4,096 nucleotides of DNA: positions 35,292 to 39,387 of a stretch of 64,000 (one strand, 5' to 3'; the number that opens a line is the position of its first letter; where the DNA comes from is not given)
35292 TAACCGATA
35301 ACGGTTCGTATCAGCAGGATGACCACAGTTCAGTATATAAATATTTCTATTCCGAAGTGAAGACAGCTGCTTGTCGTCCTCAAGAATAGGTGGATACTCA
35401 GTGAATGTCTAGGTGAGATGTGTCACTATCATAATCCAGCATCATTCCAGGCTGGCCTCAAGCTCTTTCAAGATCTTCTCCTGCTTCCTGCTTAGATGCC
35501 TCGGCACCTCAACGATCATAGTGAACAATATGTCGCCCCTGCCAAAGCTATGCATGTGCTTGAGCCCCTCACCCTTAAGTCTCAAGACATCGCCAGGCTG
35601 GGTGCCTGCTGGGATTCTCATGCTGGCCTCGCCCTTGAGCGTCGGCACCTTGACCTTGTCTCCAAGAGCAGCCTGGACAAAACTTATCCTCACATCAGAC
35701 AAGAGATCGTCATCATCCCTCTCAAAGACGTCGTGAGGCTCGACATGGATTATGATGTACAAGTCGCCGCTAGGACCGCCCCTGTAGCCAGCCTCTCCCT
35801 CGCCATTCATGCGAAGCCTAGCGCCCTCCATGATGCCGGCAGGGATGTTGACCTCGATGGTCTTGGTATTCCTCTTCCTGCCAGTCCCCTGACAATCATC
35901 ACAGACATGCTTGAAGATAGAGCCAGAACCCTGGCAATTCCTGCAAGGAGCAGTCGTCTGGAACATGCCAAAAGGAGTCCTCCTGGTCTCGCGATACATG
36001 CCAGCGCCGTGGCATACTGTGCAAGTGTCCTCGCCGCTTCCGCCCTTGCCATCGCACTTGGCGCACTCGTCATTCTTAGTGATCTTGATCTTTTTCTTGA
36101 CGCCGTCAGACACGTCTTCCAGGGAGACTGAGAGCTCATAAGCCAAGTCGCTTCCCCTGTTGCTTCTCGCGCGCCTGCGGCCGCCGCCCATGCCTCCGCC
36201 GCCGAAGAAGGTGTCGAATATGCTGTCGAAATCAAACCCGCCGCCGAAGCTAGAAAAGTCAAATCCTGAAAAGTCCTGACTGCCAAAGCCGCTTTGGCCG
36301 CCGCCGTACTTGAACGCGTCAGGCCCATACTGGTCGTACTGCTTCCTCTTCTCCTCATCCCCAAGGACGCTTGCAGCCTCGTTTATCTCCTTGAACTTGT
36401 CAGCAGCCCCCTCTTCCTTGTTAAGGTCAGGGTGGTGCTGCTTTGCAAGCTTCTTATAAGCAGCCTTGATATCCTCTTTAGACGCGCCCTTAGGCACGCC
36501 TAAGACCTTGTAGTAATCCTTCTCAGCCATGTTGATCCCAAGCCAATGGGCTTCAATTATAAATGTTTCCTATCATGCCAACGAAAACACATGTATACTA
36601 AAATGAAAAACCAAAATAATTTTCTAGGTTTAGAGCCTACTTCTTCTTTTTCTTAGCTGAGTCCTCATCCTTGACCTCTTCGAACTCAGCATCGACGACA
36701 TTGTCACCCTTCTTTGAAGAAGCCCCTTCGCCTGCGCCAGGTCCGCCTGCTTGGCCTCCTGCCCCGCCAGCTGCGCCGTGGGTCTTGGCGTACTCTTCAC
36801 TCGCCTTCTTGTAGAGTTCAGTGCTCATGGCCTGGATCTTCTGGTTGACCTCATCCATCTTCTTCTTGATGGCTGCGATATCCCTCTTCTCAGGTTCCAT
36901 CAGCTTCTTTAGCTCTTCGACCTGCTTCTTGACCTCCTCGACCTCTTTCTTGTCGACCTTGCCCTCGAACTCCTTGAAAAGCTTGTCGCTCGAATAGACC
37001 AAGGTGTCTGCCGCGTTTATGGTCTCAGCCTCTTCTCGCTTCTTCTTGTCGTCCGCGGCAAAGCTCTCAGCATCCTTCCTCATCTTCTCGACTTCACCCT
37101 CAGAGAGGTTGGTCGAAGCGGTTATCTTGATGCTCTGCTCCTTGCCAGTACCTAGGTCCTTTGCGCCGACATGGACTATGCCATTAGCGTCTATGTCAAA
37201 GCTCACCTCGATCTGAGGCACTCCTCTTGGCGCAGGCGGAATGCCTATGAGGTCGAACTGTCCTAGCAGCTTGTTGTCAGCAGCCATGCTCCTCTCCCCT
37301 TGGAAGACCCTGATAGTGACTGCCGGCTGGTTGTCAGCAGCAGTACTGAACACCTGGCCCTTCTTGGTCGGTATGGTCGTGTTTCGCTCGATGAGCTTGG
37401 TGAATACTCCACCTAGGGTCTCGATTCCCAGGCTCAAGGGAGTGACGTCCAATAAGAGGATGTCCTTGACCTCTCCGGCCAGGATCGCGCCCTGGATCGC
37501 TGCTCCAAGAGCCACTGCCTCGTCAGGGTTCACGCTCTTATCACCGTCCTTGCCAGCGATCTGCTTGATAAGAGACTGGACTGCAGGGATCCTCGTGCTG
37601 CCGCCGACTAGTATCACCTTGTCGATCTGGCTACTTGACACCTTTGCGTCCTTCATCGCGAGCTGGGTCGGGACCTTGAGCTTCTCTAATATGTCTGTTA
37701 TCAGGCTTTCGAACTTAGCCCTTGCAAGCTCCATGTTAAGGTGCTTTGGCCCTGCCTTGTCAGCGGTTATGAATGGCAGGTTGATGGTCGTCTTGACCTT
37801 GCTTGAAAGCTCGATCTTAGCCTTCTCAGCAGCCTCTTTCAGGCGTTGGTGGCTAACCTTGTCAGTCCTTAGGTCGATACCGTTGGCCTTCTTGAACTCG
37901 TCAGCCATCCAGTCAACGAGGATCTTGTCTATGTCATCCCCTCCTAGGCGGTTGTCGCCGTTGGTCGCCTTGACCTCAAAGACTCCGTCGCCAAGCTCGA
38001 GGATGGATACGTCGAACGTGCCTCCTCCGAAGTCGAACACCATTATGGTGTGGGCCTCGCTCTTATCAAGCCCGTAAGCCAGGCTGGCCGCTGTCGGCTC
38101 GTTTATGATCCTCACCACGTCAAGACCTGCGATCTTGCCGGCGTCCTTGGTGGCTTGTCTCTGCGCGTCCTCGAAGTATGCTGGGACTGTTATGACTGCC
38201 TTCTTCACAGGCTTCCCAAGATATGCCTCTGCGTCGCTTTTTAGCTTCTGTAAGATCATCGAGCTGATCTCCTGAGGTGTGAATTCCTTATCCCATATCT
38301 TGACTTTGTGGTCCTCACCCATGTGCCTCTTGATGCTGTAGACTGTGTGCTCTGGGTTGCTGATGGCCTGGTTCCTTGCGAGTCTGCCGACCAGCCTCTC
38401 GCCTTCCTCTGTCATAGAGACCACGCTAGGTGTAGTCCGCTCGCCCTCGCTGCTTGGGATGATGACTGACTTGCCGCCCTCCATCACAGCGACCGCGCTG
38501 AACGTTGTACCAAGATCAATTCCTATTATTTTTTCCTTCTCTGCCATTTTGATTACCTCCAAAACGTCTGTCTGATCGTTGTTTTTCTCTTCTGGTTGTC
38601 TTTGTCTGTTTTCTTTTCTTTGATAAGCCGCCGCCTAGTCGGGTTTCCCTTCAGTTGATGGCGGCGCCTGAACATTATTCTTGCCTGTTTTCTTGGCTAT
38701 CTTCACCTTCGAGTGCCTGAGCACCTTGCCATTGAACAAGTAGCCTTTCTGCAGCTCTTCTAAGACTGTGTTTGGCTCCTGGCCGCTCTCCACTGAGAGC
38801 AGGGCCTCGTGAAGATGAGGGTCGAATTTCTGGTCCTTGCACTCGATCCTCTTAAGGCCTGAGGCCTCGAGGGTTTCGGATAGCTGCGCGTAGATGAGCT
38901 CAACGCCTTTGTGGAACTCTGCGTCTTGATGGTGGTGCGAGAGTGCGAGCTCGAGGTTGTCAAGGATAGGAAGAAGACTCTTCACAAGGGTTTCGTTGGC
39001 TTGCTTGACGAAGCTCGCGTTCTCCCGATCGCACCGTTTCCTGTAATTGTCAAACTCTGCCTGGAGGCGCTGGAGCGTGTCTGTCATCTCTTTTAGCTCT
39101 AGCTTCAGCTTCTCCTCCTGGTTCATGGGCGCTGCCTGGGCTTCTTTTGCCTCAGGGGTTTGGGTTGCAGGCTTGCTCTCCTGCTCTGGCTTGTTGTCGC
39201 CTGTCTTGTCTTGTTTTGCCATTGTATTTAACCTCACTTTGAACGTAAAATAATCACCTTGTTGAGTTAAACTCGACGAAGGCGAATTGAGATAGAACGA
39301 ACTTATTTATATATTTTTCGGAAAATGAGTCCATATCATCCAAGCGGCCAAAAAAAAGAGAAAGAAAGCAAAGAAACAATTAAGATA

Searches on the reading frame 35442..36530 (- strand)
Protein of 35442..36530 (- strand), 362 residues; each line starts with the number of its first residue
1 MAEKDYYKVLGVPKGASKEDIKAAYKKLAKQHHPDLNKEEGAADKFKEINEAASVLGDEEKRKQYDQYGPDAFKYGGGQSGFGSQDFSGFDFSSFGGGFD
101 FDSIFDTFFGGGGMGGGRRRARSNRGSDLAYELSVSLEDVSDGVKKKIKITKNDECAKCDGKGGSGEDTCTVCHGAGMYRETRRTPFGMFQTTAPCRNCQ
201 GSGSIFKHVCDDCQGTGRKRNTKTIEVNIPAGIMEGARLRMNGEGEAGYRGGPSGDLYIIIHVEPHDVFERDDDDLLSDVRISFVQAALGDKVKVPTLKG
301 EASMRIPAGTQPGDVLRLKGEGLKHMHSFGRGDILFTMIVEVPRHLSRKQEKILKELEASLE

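Call 46: search_protein_families(library=pfam, proteins=[window:35442-36530:-], max_evalue=0.0001)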
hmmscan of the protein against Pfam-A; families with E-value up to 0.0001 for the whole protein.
window:35442-36530:- (362 aa): 3 families
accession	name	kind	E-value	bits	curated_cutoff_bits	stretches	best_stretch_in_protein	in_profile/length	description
PF01556.23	DnaJ_C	-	4.4e-52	176.6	26.6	1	130-343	2-152/152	DnaJ C terminal domain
PF00226.36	DnaJ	-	1.3e-25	89.7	27.8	1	5-66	1-63/63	DnaJ domain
PF00684.25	DnaJ_CXXCXGXG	-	4.7e-14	52.8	32.7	1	156-217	1-65/65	DnaJ central domain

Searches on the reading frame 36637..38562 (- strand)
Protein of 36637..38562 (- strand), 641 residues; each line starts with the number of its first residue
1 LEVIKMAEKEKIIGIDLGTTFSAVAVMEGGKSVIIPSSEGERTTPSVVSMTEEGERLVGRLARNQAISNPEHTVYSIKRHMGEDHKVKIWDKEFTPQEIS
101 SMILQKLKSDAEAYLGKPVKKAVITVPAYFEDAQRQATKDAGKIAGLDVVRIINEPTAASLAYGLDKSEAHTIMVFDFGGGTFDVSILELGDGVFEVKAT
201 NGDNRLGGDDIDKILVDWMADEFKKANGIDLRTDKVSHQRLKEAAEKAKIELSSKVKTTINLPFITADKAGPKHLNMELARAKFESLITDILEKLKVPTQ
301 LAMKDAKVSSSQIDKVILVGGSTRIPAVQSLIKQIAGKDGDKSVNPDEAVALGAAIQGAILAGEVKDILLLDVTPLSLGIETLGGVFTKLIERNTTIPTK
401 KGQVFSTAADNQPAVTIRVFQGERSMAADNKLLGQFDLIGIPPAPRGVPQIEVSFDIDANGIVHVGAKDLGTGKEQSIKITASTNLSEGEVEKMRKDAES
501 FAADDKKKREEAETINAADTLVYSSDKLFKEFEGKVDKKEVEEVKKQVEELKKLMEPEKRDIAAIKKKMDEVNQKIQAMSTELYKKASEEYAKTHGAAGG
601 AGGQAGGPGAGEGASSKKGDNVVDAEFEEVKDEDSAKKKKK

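Call 46: search_protein_families(library=pfam, proteins=[window:36637-38562:-], max_evalue=0.0001)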
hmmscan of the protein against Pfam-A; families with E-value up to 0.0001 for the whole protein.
window:36637-38562:- (641 aa): 2 families
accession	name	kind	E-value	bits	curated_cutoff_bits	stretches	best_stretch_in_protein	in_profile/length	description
PF00012.26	HSP70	-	1.7e-239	796.5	20.6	1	12-584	1-598/599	Hsp70 protein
PF06723.19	MreB_Mbl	-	3.7e-20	72.5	27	1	12-356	3-317/327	MreB/Mbl protein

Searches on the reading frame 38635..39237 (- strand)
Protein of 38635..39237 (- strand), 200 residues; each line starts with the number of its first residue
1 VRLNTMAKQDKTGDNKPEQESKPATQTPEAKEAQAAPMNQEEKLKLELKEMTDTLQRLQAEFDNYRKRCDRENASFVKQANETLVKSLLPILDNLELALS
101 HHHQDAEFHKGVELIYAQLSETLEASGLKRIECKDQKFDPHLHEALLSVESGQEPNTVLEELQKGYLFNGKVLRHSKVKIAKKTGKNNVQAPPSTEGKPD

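Call 46: search_protein_families(library=pfam, proteins=[window:38635-39237:-], max_evalue=0.0001)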
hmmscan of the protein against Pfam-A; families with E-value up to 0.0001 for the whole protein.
window:38635-39237:- (200 aa): 1 family
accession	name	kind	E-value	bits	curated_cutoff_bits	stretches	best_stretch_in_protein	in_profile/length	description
PF01025.24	GrpE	-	4.7e-44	150.4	25.8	1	28-182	7-165/165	GrpE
